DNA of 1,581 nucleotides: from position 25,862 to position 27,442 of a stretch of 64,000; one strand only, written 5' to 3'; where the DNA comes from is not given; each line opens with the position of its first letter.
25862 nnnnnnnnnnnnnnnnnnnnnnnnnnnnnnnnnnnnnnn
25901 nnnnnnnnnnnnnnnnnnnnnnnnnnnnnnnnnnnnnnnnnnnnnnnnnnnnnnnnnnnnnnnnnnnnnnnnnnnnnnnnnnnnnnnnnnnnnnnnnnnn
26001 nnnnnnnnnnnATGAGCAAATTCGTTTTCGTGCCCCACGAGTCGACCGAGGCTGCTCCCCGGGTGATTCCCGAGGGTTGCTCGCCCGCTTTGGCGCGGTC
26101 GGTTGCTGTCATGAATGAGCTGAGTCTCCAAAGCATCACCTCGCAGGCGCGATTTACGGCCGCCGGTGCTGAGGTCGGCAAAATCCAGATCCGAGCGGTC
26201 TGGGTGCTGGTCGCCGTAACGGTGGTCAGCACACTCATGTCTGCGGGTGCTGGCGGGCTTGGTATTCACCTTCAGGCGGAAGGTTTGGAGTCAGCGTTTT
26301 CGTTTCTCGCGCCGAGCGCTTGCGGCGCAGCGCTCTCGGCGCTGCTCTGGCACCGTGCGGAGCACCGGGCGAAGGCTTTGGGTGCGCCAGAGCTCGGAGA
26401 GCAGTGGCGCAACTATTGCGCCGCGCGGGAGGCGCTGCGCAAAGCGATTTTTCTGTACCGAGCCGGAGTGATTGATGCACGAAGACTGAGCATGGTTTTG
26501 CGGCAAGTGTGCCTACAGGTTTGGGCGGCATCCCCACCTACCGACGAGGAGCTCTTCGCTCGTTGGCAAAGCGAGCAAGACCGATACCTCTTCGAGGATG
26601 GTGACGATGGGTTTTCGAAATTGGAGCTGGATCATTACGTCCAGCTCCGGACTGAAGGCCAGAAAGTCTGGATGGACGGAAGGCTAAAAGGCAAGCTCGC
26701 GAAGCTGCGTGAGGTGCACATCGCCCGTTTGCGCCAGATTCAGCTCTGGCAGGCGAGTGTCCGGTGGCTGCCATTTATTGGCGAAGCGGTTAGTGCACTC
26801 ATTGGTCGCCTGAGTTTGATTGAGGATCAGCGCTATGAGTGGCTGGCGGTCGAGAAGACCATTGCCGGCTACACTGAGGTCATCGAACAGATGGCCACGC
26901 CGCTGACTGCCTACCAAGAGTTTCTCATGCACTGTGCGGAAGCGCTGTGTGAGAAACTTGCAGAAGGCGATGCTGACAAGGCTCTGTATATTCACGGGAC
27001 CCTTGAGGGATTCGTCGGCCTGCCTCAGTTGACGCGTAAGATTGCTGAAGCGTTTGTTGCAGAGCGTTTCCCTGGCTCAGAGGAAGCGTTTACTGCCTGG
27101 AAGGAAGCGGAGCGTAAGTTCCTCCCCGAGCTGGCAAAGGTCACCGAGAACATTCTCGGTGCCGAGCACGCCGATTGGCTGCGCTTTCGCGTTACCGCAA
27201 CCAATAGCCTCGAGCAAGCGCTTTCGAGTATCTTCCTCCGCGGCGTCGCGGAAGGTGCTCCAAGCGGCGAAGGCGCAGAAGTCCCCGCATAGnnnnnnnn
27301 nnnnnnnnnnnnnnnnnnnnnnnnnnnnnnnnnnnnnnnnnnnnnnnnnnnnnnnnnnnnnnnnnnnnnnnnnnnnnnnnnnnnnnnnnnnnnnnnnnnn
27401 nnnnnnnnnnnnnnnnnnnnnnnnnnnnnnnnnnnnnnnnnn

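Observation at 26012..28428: Two GC-rich orphan genes bracketed by ~133-bp direct repeats that carry their own terminator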

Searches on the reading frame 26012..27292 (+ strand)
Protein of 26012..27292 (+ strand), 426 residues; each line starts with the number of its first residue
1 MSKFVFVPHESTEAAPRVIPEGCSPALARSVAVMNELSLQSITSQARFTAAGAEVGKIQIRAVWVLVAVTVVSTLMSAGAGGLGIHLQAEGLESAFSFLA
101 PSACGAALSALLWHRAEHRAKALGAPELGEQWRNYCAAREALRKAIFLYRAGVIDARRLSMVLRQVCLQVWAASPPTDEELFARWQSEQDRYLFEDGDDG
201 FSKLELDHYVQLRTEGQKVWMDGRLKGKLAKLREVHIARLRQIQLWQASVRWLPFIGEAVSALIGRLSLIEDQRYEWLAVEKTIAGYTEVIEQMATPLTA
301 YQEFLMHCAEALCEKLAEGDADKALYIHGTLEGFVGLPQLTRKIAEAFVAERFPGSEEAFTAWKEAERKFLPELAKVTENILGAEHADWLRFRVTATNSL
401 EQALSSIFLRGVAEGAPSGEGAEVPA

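Call 11: search_protein_families(library=pfam, proteins=[window:26012-27292:+], max_evalue=0.01)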
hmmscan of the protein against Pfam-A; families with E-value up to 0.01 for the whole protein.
window:26012-27292:+ (426 aa): 0 families

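Call 16: find_homologous_proteins(query=window:26012-27292:+)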
Query window:26012-27292:+ (426 aa): 3 proteins with E <= 0.001 among 8000 candidates.
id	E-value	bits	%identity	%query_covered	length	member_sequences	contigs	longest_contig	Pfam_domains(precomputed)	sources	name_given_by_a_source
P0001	3.1e-278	941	100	100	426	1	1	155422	-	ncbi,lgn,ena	-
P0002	1.1e-207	708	77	100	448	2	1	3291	-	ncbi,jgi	jgi:hypothetical protein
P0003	1.2e-125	438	78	60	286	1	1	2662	-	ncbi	-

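Call 18: find_encoding_contigs(protein=P0002, flank=10000)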
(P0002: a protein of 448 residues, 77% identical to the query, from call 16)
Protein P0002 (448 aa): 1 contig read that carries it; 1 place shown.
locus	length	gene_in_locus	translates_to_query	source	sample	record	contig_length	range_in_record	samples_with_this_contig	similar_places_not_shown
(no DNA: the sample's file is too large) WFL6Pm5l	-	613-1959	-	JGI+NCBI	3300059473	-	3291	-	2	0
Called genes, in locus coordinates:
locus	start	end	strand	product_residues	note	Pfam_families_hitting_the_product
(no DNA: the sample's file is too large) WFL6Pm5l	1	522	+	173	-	?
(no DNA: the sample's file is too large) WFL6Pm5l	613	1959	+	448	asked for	-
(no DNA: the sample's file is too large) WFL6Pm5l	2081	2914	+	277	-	PF13462:Thioredoxin_4, PF13098:Thioredoxin_2 (weak), PF01323:DSBA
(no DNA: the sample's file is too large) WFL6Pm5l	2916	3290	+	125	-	?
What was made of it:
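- On Recombination/duplication footprint (direct repeats of native sequence around a variable segment): The P0002 contig has the same gene order (call 18).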

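Call 19: find_encoding_contigs(protein=P0003, flank=10000)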
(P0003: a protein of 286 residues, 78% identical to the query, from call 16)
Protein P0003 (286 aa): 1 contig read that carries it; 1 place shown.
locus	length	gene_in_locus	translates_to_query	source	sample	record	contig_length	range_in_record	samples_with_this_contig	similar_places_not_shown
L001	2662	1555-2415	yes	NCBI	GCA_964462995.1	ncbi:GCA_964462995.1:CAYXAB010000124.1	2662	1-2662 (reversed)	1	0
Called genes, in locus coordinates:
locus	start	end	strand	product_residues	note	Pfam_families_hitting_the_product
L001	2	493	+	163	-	?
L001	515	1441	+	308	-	PF00890:FAD_binding_2 (faint), PF01266:DAO (faint), PF03486:HI0933_like (faint), PF07992:Pyr_redox_2, PF13738:Pyr_redox_3, PF00070:Pyr_redox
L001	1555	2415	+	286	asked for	-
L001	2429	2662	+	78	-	?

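Call 20: find_encoding_contigs(protein=P0001, flank=3000, max_places=3)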
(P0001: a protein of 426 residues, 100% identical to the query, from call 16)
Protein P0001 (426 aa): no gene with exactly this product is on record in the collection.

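Call 29: search_protein_families(library=padloc, proteins=[window:26012-27292:+], max_evalue=1)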
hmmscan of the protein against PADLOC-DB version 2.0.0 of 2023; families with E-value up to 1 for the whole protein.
window:26012-27292:+ (426 aa): 0 families

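Call 30: search_protein_families(library=ncbifam, proteins=[window:26012-27292:+], max_evalue=1)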
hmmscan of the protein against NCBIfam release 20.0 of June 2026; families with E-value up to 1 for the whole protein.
window:26012-27292:+ (426 aa): 1 family
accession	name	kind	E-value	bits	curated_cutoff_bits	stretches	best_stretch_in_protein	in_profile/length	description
NF053689.1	BamJ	equivalog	0.14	12.4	100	0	357-402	29-74/184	BamJ family beta-barrel-assembly machinery protein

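Call 31: find_related_loci(query=A3, collection=metagenome_contigs, flank=10000)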
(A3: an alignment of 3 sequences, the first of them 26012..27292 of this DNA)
Query A3 (426 aa) in metagenome_contigs; peptide patterns used: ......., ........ (x = any residue, [..] = any of these).
216 stretches matched a pattern, but none encodes a relative of the query by tblastn (E <= 1e-3).

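Call 33: find_related_loci(query=A3, collection=genome_contigs, flank=10000)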
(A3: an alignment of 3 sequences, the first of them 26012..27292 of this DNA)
Query A3 (426 aa) in genome_contigs; peptide patterns used: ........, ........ (x = any residue, [..] = any of these).
100 stretches matched a pattern, but none encodes a relative of the query by tblastn (E <= 1e-3).
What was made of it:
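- Tried and rejected: Searches of genome_contigs and metagenome_contigs found no relatives (calls 31, 33).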

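Call 62: predict_structure(alignment_id=A5)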
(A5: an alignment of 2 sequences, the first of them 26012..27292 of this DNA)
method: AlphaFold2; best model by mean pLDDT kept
length: 426 residues; sequences in the alignment: 2
mean_pLDDT: 37.7   pTM: 0.23
mean pLDDT of the five models: 37.7, 36.6, 35.0, 35.0, 34.6
residues with pLDDT >= 90: 0; 70-90: 0; 50-70: 40; < 50: 386
segments of 3 or more residues with pLDDT < 50: 1-21, 23-120, 146-153, 170-426
pLDDT, mean of each block of 10 residues (from residue 1): 23 37 45 45 41 40 40 33 24 26 35 43 53 53 49 54 54 38 33 26 28 26 29 34 30 30 35 34 42 43 41 42 41 30 39 42 46 41 37 37 38 32 26
secondary structure, 60 per line:
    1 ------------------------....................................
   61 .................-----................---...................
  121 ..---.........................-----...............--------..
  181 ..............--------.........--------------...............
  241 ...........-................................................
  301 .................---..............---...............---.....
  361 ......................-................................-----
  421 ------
elements in order: H25-77 H83-98 H102-122 H126-150 H156-170 H179-194 H203-211 H226-251 H253-317 H321-334 H338-352 H356-382 H384-415
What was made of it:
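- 26012..27292 (+): Gene 1: a 426-aa orphan, all-alpha, with one strong hydrophobic segment at about residues 64-76 and a second hydrophobic stretch read by eye at about 95-113. GC is 0.59. The AF2 model is low-confidence (call 62).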

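Call 72: find_related_loci(query=A5, collection=viral_contigs, flank=5000)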
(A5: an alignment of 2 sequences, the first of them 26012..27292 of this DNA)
Query A5 (426 aa) in viral_contigs; peptide patterns used: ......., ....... (x = any residue, [..] = any of these).
17 stretches matched a pattern; 1 encode a relative of the query (tblastn E <= 1e-3); 1 distinct loci.
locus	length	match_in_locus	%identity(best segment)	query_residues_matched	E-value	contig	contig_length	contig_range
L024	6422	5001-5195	32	118-192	3e-5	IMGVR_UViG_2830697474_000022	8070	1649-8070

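Call 76: search_protein_families(library=pfam, proteins=[window:26012-27292:+, P0002], max_evalue=10)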
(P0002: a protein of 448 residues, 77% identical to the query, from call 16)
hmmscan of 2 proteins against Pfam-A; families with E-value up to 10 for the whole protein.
window:26012-27292:+ (426 aa): 2 families
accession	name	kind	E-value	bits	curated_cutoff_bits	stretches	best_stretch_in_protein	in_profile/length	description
PF08902.16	DUF1848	-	0.021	15.1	30.5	1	220-310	17-107/262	Domain of unknown function (DUF1848)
PF03475.19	YiiM_3-alpha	-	0.12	12.7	22.7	1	110-139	8-40/44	YiiM-like, 3-alpha helix domain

P0002 (448 aa): 1 family
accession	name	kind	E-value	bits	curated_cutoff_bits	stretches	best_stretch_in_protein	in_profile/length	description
PF03475.19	YiiM_3-alpha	-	0.097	13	22.7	1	132-161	8-40/44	YiiM-like, 3-alpha helix domain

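Call 77: search_protein_families(library=phrogs, proteins=[window:26012-27292:+], max_evalue=1)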
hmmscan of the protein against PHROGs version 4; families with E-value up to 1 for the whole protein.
window:26012-27292:+ (426 aa): 0 families
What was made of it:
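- On Site-specific integrative element at a gene 3' end (phage 21/e14-icd type): The insert has one ORF with no recombinase domain in Pfam, NCBIfam, PHROGs or PADLOC (calls 11, 29, 30, 76, 77).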

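Call 78: search_solved_structures(query=A5, max_evalue=1)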
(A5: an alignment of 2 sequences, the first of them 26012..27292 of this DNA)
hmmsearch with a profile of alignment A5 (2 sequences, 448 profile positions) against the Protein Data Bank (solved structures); distinct sequences matched with E-value up to 1: 0.
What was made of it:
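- Tried and rejected: Pfam at E up to 10, NCBIfam, PADLOC, PHROGs and a PDB sequence search gave nothing for either gene or for the antisense ORF (calls 11, 29, 30, 76, 77, 78).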
